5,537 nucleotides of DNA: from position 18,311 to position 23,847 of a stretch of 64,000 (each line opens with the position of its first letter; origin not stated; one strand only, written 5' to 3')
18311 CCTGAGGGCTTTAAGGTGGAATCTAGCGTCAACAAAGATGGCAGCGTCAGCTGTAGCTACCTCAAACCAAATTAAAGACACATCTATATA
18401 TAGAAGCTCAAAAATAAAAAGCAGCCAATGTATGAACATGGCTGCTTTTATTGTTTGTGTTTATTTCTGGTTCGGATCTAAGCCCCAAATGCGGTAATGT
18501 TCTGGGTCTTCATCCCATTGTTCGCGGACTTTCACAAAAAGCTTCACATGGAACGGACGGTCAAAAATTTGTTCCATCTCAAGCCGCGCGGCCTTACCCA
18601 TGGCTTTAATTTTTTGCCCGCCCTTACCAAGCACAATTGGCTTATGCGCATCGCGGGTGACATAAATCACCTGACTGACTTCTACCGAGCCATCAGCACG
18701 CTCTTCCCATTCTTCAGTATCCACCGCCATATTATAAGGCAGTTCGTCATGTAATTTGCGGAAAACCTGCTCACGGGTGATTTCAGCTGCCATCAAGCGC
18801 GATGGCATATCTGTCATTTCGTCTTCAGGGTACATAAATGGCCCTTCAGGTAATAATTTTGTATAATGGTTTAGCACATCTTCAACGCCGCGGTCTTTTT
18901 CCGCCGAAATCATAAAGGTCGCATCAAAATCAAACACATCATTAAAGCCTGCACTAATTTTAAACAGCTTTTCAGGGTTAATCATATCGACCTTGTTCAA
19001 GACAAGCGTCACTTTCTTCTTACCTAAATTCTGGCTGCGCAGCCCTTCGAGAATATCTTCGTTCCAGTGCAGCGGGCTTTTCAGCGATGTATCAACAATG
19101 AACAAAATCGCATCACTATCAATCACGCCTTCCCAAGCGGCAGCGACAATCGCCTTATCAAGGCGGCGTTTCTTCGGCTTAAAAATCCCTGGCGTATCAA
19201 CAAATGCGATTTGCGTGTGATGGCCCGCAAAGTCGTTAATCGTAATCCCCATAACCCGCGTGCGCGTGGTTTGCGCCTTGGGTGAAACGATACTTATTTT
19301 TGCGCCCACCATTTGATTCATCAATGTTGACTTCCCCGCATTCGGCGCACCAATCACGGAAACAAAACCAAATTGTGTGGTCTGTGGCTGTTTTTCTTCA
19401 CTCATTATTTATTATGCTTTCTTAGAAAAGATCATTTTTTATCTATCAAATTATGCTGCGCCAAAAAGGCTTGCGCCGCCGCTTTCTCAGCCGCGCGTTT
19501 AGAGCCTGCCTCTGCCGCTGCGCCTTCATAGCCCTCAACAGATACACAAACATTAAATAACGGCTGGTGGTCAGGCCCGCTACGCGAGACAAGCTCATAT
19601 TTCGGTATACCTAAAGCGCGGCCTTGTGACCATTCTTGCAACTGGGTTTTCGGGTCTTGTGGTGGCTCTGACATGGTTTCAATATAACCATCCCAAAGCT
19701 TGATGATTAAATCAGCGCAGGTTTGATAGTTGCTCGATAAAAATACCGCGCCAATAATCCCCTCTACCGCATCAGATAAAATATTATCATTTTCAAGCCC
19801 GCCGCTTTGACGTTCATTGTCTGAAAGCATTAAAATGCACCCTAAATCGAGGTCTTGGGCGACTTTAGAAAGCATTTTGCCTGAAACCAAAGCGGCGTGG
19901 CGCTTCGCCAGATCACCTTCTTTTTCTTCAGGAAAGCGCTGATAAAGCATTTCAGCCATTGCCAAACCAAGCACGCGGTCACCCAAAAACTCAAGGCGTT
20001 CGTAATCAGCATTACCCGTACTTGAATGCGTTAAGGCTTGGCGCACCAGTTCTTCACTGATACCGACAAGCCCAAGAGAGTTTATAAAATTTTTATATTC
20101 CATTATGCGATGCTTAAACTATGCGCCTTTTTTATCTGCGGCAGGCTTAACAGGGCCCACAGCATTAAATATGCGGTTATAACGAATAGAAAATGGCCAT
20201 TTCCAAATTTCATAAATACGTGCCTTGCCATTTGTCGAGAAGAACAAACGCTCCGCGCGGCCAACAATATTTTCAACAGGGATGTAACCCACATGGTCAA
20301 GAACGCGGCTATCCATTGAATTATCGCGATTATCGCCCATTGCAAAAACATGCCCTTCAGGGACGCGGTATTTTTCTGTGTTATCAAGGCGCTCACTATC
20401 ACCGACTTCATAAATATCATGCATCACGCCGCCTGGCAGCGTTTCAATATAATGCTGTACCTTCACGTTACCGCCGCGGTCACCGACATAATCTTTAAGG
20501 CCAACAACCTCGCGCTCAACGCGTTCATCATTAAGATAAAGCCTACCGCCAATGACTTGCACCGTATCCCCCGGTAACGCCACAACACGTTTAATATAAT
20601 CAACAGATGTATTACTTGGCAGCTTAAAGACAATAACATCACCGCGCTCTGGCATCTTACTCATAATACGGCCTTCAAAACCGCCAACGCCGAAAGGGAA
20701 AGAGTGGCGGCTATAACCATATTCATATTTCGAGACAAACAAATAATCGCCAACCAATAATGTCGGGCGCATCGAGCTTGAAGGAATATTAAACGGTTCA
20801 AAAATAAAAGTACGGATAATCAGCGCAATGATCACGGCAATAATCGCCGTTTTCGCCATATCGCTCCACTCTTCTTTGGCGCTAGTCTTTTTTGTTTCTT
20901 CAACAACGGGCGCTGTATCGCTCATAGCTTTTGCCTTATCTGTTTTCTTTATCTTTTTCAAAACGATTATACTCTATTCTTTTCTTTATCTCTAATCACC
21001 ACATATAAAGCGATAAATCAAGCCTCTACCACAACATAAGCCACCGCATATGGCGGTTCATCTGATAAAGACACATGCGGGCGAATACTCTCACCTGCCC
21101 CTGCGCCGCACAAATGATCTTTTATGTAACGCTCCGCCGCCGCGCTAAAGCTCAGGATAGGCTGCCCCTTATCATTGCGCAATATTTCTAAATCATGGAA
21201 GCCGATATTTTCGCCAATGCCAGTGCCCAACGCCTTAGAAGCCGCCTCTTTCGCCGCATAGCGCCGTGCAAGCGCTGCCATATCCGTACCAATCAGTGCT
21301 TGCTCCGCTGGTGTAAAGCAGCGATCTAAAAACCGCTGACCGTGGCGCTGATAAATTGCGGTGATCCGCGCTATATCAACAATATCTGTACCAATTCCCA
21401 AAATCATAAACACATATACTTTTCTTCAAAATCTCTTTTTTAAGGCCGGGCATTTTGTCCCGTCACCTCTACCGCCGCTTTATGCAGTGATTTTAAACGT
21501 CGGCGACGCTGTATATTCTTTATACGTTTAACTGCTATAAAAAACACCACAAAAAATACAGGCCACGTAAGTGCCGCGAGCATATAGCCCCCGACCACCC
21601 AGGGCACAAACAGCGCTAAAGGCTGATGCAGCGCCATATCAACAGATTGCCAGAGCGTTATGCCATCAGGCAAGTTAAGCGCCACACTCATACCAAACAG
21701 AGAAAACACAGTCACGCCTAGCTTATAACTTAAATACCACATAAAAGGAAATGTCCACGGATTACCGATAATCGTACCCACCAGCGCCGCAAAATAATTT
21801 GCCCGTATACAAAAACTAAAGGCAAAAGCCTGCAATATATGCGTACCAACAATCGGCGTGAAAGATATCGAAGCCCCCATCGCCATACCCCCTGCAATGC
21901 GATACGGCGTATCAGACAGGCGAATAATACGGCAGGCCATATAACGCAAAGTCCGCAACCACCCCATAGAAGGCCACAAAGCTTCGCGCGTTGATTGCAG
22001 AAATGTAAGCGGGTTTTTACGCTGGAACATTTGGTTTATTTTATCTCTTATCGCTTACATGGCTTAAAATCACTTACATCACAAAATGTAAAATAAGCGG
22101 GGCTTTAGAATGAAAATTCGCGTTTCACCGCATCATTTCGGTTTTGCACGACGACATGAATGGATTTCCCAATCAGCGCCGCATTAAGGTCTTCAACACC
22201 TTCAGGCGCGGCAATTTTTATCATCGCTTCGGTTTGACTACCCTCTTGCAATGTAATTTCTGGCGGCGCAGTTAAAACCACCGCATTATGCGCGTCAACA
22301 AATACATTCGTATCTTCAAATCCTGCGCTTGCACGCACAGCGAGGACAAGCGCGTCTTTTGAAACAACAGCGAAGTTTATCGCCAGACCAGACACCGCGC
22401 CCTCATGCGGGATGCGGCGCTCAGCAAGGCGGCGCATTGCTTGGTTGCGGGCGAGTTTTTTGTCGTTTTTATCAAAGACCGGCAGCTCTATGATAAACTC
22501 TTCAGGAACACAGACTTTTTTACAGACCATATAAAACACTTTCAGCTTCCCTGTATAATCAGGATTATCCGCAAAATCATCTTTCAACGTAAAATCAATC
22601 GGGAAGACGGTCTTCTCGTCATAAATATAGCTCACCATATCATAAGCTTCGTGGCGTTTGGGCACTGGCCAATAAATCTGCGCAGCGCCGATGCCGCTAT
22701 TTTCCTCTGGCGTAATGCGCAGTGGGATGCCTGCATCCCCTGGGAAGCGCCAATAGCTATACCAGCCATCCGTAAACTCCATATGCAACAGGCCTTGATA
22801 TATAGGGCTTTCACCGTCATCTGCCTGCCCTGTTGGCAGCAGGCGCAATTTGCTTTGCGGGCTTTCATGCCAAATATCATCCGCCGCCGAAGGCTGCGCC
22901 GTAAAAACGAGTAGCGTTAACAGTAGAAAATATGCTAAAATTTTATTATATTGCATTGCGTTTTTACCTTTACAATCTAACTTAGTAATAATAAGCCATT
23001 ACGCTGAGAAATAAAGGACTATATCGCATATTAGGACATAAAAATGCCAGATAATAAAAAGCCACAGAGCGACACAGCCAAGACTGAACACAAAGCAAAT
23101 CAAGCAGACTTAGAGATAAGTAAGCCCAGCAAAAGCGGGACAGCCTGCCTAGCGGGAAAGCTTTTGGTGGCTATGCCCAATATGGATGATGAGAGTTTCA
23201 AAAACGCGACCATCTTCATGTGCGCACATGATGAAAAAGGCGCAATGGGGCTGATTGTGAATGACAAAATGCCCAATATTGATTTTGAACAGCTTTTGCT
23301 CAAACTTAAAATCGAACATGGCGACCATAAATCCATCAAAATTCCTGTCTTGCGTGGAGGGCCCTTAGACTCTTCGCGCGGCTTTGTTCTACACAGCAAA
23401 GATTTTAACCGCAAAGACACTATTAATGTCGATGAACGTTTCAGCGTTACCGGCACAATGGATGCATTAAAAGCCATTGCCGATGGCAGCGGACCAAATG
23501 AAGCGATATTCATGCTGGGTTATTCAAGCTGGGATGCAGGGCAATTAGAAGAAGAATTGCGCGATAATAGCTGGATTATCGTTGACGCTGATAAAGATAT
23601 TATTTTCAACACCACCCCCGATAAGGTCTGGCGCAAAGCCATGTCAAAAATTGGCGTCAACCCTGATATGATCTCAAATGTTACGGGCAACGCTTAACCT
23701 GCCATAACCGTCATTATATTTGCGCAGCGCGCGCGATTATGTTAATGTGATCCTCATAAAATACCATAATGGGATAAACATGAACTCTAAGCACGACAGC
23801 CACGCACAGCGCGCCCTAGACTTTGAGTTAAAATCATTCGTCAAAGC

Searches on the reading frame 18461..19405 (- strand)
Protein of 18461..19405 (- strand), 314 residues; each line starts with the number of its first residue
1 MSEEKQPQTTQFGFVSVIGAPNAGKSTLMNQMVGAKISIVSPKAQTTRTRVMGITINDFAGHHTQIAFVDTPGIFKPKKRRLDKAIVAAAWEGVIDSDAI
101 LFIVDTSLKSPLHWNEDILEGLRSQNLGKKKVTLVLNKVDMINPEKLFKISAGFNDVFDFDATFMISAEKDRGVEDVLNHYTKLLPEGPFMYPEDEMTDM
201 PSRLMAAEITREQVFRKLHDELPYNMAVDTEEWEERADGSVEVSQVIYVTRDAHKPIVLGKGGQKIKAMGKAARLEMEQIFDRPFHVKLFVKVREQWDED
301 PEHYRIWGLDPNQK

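Call 61: search_protein_families(library=pfam, proteins=[window:18461-19405:-], max_evalue=0.00001)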
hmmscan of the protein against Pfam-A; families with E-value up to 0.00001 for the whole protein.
window:18461-19405:- (314 aa): 5 families
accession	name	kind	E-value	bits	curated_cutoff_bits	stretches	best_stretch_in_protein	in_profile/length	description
PF01926.29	MMR_HSR1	-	1.1e-21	77.5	21.9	1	15-138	2-113/113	50S ribosome-binding GTPase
PF07650.23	KH_2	-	5.1e-16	58.7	22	1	221-297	1-77/78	KH domain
PF02421.24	FeoB_N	-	1.2e-09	38.3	27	1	15-179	3-154/156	Ferrous iron transport protein B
PF00350.29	Dynamin_N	-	1.3e-08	35.5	27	0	15-49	1-35/168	Dynamin family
PF00009.33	GTP_EFTU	-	9.8e-07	29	26.5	0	15-186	6-187/188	Elongation factor Tu GTP binding domain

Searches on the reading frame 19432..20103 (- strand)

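Call 61: search_protein_families(library=pfam, proteins=[window:19432-20103:-], max_evalue=0.00001)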
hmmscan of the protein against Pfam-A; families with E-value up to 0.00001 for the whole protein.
window:19432-20103:- (223 aa): 4 families
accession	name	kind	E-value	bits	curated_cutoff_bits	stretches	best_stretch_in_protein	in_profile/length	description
PF14622.11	Ribonucleas_3_3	-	1e-29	103.7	35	1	17-135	2-122/128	Ribonuclease-III-like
PF00636.31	Ribonuclease_3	-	1.4e-20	74.4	27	1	35-124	1-101/102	Ribonuclease III domain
PF00035.32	dsrm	-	2e-13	51.1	23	1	151-216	1-65/66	Double-stranded RNA binding motif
PF14709.13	DND1_DSRM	-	9.8e-06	26.2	25.7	0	150-216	2-73/80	double strand RNA binding domain from DEAD END PROTEIN 1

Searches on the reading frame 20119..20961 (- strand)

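Call 61: search_protein_families(library=pfam, proteins=[window:20119-20961:-], max_evalue=0.00001)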
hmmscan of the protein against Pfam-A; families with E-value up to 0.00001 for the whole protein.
window:20119-20961:- (280 aa): 1 family
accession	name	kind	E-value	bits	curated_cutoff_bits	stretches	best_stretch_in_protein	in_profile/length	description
PF10502.14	Peptidase_S26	-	2.4e-51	174.5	22.9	1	33-238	2-165/168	Signal peptidase, peptidase S26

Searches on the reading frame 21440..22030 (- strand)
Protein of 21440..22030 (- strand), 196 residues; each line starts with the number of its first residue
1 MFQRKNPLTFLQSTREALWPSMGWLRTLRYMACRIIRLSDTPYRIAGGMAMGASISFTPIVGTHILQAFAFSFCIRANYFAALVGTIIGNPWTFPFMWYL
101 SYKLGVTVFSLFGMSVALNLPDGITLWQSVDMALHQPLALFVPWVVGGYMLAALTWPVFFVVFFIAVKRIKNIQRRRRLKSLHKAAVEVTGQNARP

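Call 61: search_protein_families(library=pfam, proteins=[window:21440-22030:-], max_evalue=0.00001)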
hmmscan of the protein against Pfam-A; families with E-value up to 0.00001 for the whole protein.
window:21440-22030:- (196 aa): 1 family
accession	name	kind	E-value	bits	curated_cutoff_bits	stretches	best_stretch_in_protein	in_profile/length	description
PF09835.14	DUF2062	-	6e-28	98.1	27.4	1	25-172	1-143/147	Uncharacterized protein conserved in bacteria (DUF2062)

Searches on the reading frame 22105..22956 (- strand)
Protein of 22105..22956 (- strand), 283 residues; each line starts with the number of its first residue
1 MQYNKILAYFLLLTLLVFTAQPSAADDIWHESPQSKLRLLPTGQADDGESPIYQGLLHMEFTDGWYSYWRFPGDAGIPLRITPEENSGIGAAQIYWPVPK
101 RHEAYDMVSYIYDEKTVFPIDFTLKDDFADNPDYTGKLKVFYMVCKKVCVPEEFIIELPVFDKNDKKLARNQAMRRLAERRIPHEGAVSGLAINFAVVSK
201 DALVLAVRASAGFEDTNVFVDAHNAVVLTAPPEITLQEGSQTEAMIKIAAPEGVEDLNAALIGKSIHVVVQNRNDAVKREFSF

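Call 61: search_protein_families(library=pfam, proteins=[window:22105-22956:-], max_evalue=0.00001)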
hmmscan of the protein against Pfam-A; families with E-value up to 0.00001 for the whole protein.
window:22105-22956:- (283 aa): 1 family
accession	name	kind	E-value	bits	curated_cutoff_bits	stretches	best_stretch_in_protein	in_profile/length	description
PF11412.14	DsbD_N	-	5.7e-15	55.8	25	1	55-153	22-111/119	Thiol:disulfide interchange protein DsbD, N-terminal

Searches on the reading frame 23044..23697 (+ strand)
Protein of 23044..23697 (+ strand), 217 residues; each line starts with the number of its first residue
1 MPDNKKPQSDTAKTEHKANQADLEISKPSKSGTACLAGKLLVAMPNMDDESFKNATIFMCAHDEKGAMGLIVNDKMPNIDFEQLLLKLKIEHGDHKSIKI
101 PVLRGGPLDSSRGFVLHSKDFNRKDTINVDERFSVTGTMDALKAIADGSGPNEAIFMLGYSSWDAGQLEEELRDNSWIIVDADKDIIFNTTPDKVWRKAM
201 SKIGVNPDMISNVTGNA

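Call 62: search_protein_families(library=pfam, proteins=[window:23044-23697:+], max_evalue=0.00001)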
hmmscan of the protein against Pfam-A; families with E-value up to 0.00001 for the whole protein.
window:23044-23697:+ (217 aa): 1 family
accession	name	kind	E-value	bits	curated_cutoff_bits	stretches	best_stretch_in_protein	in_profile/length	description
PF02622.21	DUF179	-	3.8e-47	160.6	27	1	45-204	1-157/157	AlgH-like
